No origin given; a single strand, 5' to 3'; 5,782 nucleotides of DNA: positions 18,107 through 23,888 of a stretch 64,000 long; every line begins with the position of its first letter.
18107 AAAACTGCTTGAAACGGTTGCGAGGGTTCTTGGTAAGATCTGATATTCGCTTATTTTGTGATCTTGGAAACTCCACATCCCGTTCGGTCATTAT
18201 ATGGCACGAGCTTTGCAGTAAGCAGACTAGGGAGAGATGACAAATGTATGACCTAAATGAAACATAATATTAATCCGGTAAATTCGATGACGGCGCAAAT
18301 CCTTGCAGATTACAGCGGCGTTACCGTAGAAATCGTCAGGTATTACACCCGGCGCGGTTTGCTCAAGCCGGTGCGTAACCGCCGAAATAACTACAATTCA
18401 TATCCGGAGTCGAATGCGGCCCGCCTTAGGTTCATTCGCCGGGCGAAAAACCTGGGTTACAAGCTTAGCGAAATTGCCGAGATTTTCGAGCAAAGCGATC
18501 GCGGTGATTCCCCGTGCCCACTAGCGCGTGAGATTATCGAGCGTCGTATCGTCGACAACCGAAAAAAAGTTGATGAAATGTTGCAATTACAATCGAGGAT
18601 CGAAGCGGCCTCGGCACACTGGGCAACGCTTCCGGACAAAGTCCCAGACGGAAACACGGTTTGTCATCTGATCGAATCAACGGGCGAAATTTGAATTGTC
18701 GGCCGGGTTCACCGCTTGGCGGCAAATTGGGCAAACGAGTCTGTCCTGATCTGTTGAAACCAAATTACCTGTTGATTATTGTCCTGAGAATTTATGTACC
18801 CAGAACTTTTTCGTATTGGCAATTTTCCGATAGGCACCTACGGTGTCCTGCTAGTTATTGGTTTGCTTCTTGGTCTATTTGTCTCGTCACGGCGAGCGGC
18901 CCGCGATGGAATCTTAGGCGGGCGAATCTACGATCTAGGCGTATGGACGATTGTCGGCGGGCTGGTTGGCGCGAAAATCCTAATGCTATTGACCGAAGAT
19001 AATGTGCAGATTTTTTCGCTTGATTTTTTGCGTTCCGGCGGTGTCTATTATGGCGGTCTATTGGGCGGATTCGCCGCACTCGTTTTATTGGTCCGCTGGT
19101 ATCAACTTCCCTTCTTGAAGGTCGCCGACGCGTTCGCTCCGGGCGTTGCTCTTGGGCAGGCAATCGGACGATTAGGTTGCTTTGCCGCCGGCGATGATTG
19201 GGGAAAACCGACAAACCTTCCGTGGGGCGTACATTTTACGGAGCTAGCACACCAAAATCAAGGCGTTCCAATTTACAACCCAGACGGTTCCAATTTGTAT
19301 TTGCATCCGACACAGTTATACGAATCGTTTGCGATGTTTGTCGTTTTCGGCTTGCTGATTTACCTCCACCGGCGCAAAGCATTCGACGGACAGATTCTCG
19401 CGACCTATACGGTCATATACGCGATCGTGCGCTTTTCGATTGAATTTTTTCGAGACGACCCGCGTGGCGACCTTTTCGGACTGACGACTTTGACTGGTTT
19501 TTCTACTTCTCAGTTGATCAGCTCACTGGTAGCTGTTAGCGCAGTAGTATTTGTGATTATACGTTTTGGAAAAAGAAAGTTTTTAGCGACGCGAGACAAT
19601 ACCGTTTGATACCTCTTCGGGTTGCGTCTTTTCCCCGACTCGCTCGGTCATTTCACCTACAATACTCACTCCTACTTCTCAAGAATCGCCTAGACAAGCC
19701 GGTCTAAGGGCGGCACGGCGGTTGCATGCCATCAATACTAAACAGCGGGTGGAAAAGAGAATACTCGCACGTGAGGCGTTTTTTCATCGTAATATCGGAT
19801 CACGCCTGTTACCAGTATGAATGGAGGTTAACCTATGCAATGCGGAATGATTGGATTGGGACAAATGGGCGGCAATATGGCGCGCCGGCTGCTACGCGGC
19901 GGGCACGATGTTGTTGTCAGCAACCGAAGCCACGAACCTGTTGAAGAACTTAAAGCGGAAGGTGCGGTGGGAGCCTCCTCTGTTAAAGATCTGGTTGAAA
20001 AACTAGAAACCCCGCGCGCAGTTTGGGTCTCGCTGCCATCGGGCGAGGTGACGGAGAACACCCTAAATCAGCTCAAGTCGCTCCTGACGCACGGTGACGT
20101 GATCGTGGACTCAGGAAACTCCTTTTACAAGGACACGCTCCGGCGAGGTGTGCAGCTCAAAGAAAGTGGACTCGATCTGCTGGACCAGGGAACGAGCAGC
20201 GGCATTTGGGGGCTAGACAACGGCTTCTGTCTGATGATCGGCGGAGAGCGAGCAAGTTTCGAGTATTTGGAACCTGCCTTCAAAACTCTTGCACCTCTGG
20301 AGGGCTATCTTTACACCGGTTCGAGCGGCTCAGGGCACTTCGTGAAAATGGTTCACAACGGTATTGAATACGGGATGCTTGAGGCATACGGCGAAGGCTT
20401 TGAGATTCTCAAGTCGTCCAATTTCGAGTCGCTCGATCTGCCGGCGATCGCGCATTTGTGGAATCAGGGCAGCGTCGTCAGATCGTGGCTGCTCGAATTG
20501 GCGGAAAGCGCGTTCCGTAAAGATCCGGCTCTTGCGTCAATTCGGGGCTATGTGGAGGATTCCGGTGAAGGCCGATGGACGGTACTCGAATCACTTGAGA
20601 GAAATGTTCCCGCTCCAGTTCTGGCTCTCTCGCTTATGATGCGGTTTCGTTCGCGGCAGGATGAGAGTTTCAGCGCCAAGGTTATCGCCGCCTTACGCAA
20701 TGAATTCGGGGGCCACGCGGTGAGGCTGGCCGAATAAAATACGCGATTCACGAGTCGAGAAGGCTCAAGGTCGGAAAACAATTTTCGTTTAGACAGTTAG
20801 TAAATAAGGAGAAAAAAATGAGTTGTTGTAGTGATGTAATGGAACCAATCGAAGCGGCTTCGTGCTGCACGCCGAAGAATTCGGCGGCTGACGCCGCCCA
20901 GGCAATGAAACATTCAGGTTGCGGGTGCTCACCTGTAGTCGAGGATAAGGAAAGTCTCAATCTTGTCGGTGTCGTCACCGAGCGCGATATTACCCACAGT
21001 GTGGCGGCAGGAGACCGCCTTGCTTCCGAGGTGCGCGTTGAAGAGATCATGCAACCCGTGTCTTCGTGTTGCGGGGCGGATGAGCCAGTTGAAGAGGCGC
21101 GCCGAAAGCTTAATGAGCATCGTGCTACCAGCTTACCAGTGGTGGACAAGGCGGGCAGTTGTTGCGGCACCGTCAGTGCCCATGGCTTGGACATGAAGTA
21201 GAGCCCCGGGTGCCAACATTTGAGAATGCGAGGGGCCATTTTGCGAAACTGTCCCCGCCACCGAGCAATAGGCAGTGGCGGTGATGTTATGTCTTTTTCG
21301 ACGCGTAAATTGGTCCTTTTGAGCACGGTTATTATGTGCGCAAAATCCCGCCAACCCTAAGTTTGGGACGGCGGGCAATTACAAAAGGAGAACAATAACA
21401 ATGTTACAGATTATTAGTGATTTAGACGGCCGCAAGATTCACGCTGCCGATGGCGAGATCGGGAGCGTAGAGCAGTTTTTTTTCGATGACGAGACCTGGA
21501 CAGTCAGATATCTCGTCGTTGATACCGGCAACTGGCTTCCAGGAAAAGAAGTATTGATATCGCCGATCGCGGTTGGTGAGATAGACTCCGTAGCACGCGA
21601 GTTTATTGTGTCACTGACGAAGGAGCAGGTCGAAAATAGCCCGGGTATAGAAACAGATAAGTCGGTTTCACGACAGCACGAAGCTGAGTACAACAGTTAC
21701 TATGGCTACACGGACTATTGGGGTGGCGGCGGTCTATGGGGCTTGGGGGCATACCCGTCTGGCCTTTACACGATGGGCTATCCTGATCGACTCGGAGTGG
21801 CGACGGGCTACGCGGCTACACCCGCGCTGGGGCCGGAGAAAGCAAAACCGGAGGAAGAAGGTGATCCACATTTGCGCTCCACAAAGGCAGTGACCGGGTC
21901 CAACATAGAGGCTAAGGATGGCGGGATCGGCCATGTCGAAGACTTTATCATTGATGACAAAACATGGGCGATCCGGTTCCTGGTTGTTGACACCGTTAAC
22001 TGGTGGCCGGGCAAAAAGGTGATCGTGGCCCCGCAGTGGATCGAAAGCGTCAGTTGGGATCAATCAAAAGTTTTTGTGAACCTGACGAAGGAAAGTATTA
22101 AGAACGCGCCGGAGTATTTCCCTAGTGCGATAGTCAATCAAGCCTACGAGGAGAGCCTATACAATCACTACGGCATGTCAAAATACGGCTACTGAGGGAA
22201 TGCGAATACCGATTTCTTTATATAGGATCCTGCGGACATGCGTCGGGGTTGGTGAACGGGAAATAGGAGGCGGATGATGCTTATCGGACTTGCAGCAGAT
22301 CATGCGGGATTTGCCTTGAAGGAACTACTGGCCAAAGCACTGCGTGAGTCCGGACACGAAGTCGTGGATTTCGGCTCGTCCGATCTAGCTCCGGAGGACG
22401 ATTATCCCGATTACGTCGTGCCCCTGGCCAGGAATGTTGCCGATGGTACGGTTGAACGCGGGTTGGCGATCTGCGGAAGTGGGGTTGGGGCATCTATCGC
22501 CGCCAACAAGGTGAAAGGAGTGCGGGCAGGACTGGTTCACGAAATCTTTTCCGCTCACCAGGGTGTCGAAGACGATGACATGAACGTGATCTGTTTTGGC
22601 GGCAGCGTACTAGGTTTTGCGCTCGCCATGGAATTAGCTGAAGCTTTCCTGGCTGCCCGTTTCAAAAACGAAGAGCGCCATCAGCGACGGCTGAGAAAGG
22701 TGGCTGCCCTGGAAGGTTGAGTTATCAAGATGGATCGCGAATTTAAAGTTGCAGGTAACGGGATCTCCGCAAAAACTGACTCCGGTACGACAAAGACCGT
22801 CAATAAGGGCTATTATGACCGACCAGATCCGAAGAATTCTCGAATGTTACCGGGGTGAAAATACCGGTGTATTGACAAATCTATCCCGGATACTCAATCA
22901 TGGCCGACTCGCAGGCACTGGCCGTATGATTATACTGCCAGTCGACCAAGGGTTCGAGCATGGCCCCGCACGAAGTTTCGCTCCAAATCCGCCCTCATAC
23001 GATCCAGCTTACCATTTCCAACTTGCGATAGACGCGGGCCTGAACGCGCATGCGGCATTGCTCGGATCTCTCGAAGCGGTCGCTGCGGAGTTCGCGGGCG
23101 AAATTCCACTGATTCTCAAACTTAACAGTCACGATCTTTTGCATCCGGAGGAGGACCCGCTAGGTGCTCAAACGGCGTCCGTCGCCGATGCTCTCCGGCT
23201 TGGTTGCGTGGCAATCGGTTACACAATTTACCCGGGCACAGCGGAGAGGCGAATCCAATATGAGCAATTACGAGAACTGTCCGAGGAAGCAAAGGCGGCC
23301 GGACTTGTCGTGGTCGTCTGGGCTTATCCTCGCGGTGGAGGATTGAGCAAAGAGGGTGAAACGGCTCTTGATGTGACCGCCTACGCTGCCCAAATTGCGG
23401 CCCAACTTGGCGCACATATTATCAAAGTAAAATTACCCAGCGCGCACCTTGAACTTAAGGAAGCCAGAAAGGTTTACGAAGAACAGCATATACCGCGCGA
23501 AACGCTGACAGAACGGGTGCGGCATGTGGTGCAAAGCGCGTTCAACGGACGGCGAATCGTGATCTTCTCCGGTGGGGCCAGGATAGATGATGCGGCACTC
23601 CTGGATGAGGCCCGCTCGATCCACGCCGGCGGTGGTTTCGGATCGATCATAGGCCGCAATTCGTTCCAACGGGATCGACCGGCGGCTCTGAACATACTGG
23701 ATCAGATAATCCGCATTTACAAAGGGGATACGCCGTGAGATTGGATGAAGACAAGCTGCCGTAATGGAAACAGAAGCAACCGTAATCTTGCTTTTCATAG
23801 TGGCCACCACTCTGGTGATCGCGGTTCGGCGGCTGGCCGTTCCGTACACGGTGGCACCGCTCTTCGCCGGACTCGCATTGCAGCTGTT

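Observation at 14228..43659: Island-wide sigma54 regulon: four exact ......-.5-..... promoters plus a self-encoded NtrC-type activator and PAS hybrid kinase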

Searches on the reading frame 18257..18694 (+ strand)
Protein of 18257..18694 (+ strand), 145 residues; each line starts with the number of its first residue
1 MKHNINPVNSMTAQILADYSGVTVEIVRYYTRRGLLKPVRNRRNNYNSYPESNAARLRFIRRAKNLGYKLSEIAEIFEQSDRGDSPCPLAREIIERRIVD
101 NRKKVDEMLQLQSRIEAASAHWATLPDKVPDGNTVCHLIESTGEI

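Call 5: search_protein_families(library=pfam, proteins=[window:18257-18694:+])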
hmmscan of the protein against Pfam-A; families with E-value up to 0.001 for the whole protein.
window:18257-18694:+ (145 aa): 3 families
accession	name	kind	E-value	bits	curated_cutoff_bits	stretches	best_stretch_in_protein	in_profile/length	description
PF13411.12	MerR_1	-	9.9e-16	58.1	21.6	1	15-79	5-68/69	MerR HTH family regulatory protein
PF09278.17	MerR-DNA-bind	-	6.9e-14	52.7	25.4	1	55-117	2-64/65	MerR, DNA binding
PF00376.29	MerR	-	1.4e-06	28.4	28.2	1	16-49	5-38/38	MerR family regulatory protein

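Call 81: search_protein_families(library=ncbifam, proteins=[window:18257-18694:+], max_evalue=0.00001)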
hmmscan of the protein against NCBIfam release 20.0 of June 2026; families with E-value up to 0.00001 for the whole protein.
window:18257-18694:+ (145 aa): 12 families
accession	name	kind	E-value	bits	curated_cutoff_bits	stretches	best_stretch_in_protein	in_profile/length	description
TIGR02051.1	MerR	equivalog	2.6e-22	79.4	150.85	1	15-141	4-123/124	mercury resistance transcriptional regulator MerR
TIGR02043.1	ZntR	equivalog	3.6e-18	66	167.95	1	16-117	7-109/131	Zn(2+)-responsive transcriptional regulator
NF007069.0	PRK09514.1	equivalog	5.3e-17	62.1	143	1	16-117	7-109/141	Zn(2+)-responsive transcriptional regulator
NF010315.0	PRK13752.1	subfamily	4.4e-16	59.2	261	1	8-141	5-131/144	mercury resistance transcriptional regulator MerR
TIGR02047.1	CadR-PbrR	equivalog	2.6e-15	56.6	151.45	1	16-118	6-108/127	Cd(II)/Pb(II)-responsive transcriptional regulator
TIGR02054.1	MerD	equivalog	1.2e-13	51.7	103.65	1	9-112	2-105/120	mercuric resistance transcriptional repressor MerD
TIGR02044.1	CueR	equivalog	1.5e-12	47.7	147.4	1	16-117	6-107/127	Cu(I)-responsive transcriptional regulator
NF033783.1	coreg_MerD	equivalog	4.4e-11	43.3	170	1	9-112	2-105/121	mercury resistance co-regulator MerD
NF041849.1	trans_regNmlR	equivalog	1.9e-08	34.4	175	1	16-117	6-107/117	stress response transcriptional regulator NmlR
NF050798.1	TF_FtsR_Actino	equivalog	3.4e-08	33.9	150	1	12-101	7-97/223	transcriptional regulator FtsR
TIGR01950.1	SoxR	equivalog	5.1e-08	32.8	116.9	1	11-87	2-77/142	redox-sensitive transcriptional activator SoxR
NF007590.0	PRK10227.1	equivalog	1.2e-07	31.9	244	1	16-82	6-75/135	Cu(I)-responsive transcriptional regulator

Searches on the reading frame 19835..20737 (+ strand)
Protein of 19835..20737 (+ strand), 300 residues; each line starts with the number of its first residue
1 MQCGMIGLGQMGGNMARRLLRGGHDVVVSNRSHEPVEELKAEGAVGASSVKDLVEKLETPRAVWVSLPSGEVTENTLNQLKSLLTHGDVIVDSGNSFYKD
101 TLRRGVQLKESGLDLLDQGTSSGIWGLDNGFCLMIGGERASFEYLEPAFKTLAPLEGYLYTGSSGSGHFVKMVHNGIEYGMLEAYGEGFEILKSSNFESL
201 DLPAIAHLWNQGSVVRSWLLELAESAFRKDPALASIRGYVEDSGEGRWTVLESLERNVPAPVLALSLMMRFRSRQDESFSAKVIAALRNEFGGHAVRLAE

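Call 5: search_protein_families(library=pfam, proteins=[window:19835-20737:+])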
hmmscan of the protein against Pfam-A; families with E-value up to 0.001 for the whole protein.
window:19835-20737:+ (300 aa): 7 families
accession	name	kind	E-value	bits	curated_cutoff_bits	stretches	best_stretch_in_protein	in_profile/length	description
PF03446.21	NAD_binding_2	-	8.5e-37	127.1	21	1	3-153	2-153/161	NAD binding domain of 6-phosphogluconate dehydrogenase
PF00393.24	6PGD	-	5.3e-22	79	27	1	167-277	1-117/290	6-phosphogluconate dehydrogenase, C-terminal domain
PF03807.23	F420_oxidored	-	4.9e-08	33.9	21.6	1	4-93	3-91/94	NADP oxidoreductase coenzyme F420-dependent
PF02254.24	TrkA_N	-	4.8e-06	27.3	23.8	1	6-104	4-107/116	TrkA-N domain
PF01488.26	Shikimate_DH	-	3.3e-05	24.4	24.3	1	4-63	16-79/138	Shikimate / quinate 5-dehydrogenase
PF02826.25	2-Hacid_dh_C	-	4.1e-05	23.5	25.1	1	2-79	38-111/178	D-isomer specific 2-hydroxyacid dehydrogenase, NAD binding domain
PF02558.23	ApbA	-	0.00046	20.3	22.2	1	5-50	3-47/150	Ketopantoate reductase PanE/ApbA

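Call 72: find_related_loci(query=window:19835-20734:+, collection=metagenome_contigs, flank=3000)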
Query window:19835-20734:+ (300 aa) in metagenome_contigs; peptide patterns used: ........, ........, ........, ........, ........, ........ (x = any residue, [..] = any of these).
600 stretches matched a pattern (row limit reached: there are more); 591 encode a relative of the query (tblastn E <= 1e-3); the best 80 are kept; 80 distinct loci.
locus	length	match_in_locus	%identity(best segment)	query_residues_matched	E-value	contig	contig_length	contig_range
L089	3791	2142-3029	64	1-297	4e-133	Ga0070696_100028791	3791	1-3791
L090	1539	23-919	61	1-300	3e-140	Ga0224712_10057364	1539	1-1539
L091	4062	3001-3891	62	1-297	2e-127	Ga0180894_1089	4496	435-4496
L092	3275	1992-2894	60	1-300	1e-128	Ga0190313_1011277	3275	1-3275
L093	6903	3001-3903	57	1-300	3e-123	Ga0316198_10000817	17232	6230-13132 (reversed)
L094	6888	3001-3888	61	1-297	7e-121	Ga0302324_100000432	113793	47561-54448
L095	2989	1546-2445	59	1-300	5e-125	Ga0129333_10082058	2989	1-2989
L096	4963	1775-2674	57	1-300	5e-121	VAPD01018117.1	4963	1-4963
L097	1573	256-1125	60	1-291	7e-130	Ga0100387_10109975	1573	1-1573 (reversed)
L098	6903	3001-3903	58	1-300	5e-120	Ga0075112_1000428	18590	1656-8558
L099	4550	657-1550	59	1-297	8e-120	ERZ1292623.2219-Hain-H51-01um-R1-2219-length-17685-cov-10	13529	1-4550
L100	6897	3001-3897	60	1-300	3e-119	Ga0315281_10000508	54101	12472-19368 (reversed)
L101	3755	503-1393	57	1-296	1e-121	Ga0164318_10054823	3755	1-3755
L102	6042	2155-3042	61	1-297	1e-118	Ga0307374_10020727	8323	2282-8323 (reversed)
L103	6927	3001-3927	57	1-300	1e-118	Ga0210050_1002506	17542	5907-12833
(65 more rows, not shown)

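Call 81: search_protein_families(library=ncbifam, proteins=[window:19835-20737:+], max_evalue=0.00001)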
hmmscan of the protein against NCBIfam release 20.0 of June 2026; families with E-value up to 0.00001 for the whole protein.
window:19835-20737:+ (300 aa): 10 families
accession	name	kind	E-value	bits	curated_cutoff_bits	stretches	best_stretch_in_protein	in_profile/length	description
NF007161.0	PRK09599.1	subfamily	8.4e-131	435.7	271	1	1-297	1-299/302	NADP-dependent phosphogluconate dehydrogenase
TIGR00872.1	gnd_rel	equivalog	3e-119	397.7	297.2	1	1-297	1-296/299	phosphogluconate dehydrogenase (NAD(+)-dependent, decarboxylating)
NF006765.0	PRK09287.1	equivalog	1.4e-61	208.9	413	1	2-279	5-297/476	NADP-dependent phosphogluconate dehydrogenase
TIGR00873.1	gnd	equivalog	8.4e-58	196.3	426.7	1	3-277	2-290/467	decarboxylating NADP(+)-dependent phosphogluconate dehydrogenase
TIGR01505.1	tartro_sem_red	equivalog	1.1e-19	70.8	340.75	1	3-177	2-175/291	2-hydroxy-3-oxopropionate reductase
NF008592.0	PRK11559.1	equivalog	2.3e-19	69.8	397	1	1-175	3-176/296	2-hydroxy-3-oxopropionate reductase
TIGR01692.1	HIBADH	equivalog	6e-18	65.2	291.6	1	6-176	2-171/288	3-hydroxyisobutyrate dehydrogenase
NF043037.1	ThreonDh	equivalog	1.3e-12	47.7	350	1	2-175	4-177/297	L-threonate dehydrogenase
NF011633.0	PRK15059.1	equivalog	1.8e-12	47.1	451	1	1-177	1-175/292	2-hydroxy-3-oxopropionate reductase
NF012005.0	PRK15461.1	equivalog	3.8e-10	39.4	348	1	4-177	5-177/298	sulfolactaldehyde 3-reductase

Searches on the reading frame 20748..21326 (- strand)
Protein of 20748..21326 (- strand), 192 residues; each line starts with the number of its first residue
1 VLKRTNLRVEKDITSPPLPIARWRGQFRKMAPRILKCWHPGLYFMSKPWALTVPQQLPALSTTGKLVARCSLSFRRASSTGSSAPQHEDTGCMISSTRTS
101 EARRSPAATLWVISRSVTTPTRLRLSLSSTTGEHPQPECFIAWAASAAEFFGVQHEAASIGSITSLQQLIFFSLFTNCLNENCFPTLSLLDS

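Call 5: search_protein_families(library=pfam, proteins=[window:20748-21326:-])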
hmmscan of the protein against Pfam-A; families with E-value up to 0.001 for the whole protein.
window:20748-21326:- (192 aa): 0 families

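Call 101: list_cluster_members(proteins=[window:20748-21323:-, window:20818-21198:+, window:14270-14572:-, window:43745-44002:+])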
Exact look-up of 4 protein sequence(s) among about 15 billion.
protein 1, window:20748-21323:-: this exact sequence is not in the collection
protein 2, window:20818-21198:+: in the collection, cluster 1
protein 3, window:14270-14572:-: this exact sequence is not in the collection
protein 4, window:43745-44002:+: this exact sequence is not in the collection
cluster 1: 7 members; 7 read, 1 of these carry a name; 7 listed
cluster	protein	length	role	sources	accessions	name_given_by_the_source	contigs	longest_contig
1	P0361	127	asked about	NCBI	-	-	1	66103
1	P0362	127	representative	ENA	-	-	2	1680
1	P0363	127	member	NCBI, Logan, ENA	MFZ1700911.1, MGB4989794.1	MAG: CBS domain-containing protein [Pyrinomonadaceae bacterium]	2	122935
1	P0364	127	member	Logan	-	-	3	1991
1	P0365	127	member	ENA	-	-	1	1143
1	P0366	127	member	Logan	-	-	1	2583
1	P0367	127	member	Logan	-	-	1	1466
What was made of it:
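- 19835..27061 (+): Unit downstream of 19711: NAD-type 6-phosphogluconate dehydrogenase, CBS protein (20818-21201), PRC-barrel protein, RpiB, class I fructose-bisphosphate aldolase, a 90-aa ORF, phosphoglucomutase, HAD hydrolase, Usp. The CBS gene on the + strand was confirmed by exact look-up (call 101).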

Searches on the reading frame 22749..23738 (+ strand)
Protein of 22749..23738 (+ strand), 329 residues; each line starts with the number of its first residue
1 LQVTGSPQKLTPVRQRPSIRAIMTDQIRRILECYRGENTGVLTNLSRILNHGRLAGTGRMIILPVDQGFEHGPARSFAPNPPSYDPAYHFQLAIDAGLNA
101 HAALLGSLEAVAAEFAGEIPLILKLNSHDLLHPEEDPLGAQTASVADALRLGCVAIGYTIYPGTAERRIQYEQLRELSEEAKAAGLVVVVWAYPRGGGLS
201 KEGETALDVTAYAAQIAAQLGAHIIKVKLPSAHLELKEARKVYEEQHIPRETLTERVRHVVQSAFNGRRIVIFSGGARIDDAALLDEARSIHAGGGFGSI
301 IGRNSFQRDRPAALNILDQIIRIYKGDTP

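Call 6: search_protein_families(library=pfam, proteins=[window:22749-23738:+])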
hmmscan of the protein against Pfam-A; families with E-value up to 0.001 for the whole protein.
window:22749-23738:+ (329 aa): 1 family
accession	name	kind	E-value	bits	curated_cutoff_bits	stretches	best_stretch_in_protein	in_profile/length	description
PF01791.15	DeoC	-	1.5e-30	107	23.8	1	61-308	2-229/229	DeoC/LacD family aldolase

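Call 81: search_protein_families(library=ncbifam, proteins=[window:22749-23738:+], max_evalue=0.00001)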
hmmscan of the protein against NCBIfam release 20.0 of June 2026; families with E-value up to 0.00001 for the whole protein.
window:22749-23738:+ (329 aa): 10 families
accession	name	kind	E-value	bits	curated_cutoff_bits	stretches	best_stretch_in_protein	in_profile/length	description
NF006704.0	PRK09250.1-1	equivalog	4.3e-146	485.6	277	1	23-326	3-307/308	class I fructose-bisphosphate aldolase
NF006707.0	PRK09250.1-4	equivalog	1e-56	192.5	327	1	25-325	37-348/355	class I fructose-bisphosphate aldolase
NF006706.0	PRK09250.1-3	equivalog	5.5e-48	163.6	664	1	38-324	46-342/350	class I fructose-bisphosphate aldolase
NF006705.0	PRK09250.1-2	equivalog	3.9e-41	141.1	682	1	35-325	43-342/349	class I fructose-bisphosphate aldolase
NF005556.0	PRK07226.1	subfamily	6.6e-31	107.6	241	1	39-230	4-182/267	2-amino-3,7-dideoxy-D-threo-hept-6-ulosonate synthase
NF040816.1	Fbpase1_Arch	equivalog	7.7e-30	104.2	430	1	40-227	7-184/271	class I fructose-bisphosphate aldolase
NF005321.0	PRK06852.1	equivalog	1.1e-28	100.2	420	1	55-323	32-290/308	aldolase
TIGR01949.1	ADH_synth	equivalog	1e-18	67.9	299.45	1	46-314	8-236/255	2-amino-3,7-dideoxy-D-threo-hept-6-ulosonate synthase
NF041223.1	BagB_FevI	exception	1.8e-10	40.4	500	1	59-238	23-193/257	bagremycin/ferroverdin biosynthesis DhnA-type aldolase BagB/FevI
NF006081.0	PRK08227.1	equivalog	1.3e-08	34.5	297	0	144-227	126-204/291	3-hydroxy-5-phosphonooxypentane-2,4-dione thiolase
